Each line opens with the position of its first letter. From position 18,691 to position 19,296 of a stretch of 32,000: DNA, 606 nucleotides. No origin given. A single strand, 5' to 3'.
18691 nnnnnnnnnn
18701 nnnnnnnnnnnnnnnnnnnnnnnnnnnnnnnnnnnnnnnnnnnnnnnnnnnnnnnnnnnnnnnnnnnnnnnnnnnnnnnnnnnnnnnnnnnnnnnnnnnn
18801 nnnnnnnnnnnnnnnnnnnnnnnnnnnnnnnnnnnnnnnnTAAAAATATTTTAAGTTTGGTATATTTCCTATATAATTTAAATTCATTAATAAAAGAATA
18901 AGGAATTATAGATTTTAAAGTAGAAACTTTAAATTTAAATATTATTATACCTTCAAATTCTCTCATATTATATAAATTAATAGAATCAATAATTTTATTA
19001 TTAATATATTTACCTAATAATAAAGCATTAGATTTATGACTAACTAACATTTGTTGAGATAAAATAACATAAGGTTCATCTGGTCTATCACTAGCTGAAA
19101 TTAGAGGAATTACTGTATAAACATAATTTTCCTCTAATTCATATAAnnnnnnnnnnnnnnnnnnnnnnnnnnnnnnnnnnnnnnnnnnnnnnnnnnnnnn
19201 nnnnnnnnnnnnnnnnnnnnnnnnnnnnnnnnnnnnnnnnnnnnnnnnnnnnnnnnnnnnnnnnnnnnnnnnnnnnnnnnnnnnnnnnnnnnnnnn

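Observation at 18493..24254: A six-member family of small ORFs flanks the dpoB copies on both sides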

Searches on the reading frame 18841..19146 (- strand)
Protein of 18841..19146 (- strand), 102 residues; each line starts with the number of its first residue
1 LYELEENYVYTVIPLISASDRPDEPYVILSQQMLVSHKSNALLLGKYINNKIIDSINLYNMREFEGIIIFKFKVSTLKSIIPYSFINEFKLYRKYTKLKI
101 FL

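Call 20: search_protein_representatives(alignment_id=A2)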
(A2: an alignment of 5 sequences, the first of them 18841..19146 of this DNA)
Query: 5 sequences, 94 profile positions. Proteins with E-value up to 0.001 (for the whole library): 313; up to 1e-10: 95; up to 1e-30: 0. The best 150 are listed.
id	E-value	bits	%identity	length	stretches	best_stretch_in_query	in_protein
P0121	2.7e-18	81.9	-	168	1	2-89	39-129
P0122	5.8e-18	80.8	-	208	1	2-89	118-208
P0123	1.2e-17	79.8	-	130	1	2-89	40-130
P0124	1.5e-17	79.6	-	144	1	2-91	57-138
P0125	2.8e-17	78.7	-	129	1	1-89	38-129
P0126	3.0e-17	78.6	-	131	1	2-89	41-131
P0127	6.8e-17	77.4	-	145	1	1-93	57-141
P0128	1.3e-16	76.5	-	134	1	1-91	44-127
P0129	1.8e-16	76.0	-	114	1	2-89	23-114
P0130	2.0e-16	75.9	-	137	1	2-89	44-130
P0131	2.6e-16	75.6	-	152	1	1-65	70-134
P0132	3.0e-16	75.4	-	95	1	2-85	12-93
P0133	3.0e-16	75.4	-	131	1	1-89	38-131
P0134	4.3e-16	74.9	-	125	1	1-89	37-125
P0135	5.0e-16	74.6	-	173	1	1-92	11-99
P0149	1.3e-14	70.1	-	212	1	1-90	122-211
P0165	1.5e-13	66.7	-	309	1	1-89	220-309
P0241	9.3e-10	54.6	-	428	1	2-85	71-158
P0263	3.7e-09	52.6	-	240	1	7-65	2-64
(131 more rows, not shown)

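Call 42: list_cluster_members(proteins=[P0121, P0122, P0123, P0124, P0131, P0135, P0165, P0241, P0263, P0149])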
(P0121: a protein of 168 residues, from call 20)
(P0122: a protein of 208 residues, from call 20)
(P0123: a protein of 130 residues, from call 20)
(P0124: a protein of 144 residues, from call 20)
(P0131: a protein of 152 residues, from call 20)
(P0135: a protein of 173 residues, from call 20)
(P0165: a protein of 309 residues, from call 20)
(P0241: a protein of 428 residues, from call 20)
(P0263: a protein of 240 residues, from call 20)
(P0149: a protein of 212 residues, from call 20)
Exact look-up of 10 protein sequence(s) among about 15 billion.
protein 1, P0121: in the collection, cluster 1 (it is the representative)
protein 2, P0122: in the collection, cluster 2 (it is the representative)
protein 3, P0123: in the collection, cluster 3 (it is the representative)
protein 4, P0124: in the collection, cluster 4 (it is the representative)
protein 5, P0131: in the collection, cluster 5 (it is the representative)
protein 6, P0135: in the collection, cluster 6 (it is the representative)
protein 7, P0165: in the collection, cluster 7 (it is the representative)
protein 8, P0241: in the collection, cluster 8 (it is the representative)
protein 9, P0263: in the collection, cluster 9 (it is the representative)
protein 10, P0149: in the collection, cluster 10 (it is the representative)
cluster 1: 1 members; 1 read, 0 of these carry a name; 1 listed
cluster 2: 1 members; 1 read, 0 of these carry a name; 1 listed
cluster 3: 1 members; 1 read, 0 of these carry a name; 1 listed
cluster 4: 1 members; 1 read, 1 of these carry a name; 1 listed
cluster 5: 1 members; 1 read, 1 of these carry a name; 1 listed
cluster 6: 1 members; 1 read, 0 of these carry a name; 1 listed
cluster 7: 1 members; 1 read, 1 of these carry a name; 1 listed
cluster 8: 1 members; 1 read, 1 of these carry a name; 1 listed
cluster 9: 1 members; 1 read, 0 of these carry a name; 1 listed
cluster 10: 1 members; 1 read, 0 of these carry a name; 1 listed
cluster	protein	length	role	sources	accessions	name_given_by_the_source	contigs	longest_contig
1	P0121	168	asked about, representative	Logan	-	-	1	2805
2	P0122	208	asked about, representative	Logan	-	-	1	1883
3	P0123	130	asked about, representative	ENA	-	-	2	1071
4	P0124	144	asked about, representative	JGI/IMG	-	hypothetical protein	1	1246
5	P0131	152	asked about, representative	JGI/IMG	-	hypothetical protein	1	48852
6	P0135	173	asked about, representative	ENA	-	-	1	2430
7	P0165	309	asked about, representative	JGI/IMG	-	hypothetical protein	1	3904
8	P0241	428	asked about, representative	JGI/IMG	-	hypothetical protein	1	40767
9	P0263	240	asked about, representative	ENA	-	-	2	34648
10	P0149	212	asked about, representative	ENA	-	-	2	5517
